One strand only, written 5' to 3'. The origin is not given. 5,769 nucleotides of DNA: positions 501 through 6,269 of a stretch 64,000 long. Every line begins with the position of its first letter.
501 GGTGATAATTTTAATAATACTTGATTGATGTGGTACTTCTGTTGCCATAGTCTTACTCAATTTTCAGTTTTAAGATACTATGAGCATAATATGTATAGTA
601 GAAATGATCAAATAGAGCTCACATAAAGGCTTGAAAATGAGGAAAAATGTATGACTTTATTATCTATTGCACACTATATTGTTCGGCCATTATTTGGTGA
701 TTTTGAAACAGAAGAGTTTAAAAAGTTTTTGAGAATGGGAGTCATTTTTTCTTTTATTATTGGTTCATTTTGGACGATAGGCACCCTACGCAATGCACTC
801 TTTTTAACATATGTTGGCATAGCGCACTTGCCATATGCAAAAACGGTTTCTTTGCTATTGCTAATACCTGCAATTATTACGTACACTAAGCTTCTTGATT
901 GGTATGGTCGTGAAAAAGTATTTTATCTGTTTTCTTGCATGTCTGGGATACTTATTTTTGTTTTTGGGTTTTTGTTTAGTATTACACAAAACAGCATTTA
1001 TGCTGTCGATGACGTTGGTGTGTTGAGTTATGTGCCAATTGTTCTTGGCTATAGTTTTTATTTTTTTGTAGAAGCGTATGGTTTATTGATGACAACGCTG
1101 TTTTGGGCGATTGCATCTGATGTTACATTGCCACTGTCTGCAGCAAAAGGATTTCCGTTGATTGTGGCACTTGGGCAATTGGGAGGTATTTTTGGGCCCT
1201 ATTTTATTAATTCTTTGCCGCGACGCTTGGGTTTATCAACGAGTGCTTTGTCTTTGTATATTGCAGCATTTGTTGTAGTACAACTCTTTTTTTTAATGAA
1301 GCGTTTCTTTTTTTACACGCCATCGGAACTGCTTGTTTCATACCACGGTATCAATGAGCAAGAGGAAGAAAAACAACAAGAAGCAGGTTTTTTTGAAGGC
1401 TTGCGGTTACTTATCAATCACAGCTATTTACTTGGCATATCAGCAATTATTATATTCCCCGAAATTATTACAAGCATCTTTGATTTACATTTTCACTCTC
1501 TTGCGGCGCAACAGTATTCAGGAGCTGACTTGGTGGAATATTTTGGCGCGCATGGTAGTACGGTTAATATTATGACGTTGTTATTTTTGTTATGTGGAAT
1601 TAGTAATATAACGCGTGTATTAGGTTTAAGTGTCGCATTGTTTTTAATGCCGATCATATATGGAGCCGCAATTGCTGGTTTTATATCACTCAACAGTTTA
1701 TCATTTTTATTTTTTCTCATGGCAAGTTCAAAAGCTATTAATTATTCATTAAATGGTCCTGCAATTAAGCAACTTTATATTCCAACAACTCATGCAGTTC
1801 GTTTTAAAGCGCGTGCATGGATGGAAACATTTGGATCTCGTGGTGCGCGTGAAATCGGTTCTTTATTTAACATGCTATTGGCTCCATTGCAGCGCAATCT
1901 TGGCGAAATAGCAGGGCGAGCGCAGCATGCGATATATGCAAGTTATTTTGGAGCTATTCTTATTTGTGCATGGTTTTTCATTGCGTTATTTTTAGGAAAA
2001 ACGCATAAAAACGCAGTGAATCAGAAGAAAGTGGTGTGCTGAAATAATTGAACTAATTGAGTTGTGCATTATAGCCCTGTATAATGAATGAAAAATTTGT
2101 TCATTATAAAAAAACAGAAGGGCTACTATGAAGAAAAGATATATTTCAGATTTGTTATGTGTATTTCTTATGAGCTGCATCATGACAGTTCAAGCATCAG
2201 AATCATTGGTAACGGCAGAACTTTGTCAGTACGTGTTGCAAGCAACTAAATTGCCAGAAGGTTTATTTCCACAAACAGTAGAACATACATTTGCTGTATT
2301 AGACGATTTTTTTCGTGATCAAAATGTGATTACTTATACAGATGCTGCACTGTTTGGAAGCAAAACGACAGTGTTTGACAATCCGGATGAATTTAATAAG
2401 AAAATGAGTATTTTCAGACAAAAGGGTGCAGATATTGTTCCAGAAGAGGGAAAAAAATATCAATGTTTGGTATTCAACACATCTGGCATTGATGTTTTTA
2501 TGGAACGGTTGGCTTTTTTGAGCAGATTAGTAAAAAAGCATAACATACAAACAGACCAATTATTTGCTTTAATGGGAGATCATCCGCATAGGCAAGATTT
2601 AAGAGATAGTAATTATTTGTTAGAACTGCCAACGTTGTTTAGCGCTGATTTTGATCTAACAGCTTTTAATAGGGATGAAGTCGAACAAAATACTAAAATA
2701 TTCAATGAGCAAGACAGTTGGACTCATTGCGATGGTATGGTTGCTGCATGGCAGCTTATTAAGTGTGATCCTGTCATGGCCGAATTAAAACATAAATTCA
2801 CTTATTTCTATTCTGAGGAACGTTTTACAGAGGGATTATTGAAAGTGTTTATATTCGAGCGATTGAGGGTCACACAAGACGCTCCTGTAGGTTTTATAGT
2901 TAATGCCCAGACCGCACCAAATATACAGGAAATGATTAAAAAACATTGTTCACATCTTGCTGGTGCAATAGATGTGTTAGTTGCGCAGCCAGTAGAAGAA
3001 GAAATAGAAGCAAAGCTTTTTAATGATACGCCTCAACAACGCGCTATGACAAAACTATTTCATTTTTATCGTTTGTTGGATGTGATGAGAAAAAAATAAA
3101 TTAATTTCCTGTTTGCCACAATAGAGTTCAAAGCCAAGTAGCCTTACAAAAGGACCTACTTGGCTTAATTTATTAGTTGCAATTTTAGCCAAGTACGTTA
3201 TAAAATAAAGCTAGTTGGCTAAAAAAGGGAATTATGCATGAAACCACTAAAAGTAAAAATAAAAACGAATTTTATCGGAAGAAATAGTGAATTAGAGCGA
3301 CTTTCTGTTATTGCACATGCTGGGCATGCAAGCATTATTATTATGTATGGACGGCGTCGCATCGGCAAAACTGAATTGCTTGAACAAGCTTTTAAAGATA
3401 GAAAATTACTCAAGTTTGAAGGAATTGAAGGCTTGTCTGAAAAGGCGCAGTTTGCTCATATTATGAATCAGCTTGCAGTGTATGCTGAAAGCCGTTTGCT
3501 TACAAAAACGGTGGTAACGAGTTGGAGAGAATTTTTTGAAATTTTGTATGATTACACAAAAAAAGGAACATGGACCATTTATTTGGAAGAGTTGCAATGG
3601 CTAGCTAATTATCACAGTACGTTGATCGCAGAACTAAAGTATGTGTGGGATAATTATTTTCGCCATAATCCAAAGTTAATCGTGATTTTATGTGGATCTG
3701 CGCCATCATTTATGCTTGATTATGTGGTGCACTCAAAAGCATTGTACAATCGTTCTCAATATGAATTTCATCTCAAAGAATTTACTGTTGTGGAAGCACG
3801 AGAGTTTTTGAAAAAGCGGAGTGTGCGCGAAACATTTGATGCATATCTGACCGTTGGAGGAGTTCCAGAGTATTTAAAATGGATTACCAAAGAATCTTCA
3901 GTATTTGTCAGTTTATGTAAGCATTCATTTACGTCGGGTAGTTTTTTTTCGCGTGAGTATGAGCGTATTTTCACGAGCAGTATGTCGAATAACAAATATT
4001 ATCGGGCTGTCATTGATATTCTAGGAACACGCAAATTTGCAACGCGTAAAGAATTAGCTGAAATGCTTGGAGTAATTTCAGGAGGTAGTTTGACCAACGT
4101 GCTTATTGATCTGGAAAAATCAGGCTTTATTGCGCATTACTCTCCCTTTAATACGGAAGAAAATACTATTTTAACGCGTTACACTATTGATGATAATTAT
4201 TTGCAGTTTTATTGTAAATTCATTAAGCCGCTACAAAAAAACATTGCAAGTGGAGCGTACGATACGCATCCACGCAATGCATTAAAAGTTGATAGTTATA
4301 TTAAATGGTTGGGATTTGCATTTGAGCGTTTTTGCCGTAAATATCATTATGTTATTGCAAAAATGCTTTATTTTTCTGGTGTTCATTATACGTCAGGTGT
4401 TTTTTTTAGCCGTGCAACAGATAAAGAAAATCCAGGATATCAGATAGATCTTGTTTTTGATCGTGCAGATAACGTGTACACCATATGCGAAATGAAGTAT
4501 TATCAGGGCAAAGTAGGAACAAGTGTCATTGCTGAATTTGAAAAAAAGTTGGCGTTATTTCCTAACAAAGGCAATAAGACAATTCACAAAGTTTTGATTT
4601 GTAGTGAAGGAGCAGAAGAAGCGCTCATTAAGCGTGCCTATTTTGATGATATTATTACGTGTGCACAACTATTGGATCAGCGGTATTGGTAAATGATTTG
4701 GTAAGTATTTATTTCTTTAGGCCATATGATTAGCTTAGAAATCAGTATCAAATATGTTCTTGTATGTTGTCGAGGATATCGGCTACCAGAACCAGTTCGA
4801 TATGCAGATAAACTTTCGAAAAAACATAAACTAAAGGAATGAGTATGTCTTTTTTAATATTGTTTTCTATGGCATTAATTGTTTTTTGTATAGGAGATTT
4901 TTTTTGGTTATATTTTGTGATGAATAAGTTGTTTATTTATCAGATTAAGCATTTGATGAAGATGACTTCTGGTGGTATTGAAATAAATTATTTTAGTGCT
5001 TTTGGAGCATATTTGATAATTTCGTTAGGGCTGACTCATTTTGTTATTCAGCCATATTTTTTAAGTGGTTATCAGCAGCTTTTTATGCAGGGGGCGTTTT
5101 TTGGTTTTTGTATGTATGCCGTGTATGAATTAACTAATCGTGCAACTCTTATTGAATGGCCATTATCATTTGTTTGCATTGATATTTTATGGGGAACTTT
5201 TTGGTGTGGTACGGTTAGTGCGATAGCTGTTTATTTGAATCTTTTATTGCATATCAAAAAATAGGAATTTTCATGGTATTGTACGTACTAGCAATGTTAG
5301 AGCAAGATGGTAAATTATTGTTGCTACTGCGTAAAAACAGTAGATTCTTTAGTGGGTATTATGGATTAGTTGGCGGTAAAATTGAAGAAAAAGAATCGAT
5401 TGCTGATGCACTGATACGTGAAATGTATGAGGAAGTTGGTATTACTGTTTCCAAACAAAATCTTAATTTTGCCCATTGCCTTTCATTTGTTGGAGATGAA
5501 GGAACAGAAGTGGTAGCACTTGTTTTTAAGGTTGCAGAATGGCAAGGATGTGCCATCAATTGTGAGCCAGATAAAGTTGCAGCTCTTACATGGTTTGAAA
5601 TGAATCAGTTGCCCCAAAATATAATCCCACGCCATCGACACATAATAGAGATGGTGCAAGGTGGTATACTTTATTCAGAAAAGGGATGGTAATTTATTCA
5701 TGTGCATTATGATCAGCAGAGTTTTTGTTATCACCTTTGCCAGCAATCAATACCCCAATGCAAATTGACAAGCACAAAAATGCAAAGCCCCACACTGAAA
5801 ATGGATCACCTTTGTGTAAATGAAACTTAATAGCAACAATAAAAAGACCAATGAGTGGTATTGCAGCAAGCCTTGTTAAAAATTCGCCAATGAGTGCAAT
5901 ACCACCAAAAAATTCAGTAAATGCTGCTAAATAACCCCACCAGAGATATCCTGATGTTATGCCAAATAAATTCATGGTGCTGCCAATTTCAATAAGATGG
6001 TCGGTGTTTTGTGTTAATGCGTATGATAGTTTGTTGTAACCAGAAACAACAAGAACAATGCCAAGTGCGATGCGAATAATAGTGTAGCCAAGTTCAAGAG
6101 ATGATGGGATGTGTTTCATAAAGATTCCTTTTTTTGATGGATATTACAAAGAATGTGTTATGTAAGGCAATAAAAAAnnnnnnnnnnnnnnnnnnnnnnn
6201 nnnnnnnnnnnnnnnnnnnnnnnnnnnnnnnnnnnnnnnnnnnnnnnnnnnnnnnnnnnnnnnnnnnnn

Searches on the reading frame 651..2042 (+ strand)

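Call 15: search_protein_families(library=pfam, proteins=[window:651-2042:+], max_evalue=0.001)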
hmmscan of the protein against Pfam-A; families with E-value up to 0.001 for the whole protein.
window:651-2042:+ (463 aa): 1 family
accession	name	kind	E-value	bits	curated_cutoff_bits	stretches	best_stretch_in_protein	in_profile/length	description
PF03219.20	TLC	-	5.5e-14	52.3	21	1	17-348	17-372/491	TLC ATP/ADP transporter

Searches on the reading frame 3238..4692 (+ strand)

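Call 15: search_protein_families(library=pfam, proteins=[window:3238-4692:+], max_evalue=0.001)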
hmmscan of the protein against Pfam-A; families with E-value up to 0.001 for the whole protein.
window:3238-4692:+ (484 aa): 2 families
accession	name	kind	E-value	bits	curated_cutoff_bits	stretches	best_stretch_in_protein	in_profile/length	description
PF01637.24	ATPase_2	-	1.3e-16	61.6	33.2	1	12-214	1-223/225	ATPase domain predominantly from Archaea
PF13173.12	AAA_14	-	0.00035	21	27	1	32-161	3-105/129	AAA domain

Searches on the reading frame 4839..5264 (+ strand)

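Call 15: search_protein_families(library=pfam, proteins=[window:4839-5264:+], max_evalue=0.001)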
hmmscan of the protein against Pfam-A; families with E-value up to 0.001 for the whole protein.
window:4839-5264:+ (141 aa): 1 family
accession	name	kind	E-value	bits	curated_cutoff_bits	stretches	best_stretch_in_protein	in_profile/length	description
PF09945.14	DUF2177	-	6.1e-28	97.9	26.9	1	6-131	2-123/124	Predicted membrane protein (DUF2177)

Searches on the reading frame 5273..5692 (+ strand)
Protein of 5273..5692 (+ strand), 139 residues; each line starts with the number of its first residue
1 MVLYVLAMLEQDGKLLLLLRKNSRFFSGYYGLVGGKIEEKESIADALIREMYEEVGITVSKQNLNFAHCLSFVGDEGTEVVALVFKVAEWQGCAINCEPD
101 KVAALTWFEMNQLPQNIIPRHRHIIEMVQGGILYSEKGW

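Call 15: search_protein_families(library=pfam, proteins=[window:5273-5692:+], max_evalue=0.001)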
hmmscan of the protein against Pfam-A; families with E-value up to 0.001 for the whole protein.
window:5273-5692:+ (139 aa): 3 families
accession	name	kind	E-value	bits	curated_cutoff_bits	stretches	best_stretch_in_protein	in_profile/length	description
PF00293.34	NUDIX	-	1.7e-18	67.3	21.1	1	5-126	8-132/134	NUDIX domain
PF14815.12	NUDIX_4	-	8e-07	29.3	35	1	5-115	2-100/113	NUDIX domain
PF22327.2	Nudt16-like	-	2.5e-05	24.7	27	1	26-85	31-91/161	U8 snoRNA-decapping enzyme-like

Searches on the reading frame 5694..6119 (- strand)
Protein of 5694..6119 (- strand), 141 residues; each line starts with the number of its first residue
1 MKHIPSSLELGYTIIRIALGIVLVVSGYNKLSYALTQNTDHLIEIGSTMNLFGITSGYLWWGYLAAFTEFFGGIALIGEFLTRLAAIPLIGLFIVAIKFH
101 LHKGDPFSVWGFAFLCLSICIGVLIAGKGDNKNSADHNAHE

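Call 15: search_protein_families(library=pfam, proteins=[window:5694-6119:-], max_evalue=0.001)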
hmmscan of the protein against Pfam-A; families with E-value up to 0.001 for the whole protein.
window:5694-6119:- (141 aa): 3 families
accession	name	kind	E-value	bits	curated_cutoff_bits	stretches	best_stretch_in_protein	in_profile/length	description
PF07681.17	DoxX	-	9.8e-14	52.2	23.6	1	13-99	3-81/85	DoxX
PF07291.16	MauE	-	0.00071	20.3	27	0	12-104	5-94/128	Methylamine utilisation protein MauE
PF13564.11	DoxX_2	-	0.00074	20.1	26.3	0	59-121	35-101/103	DoxX-like family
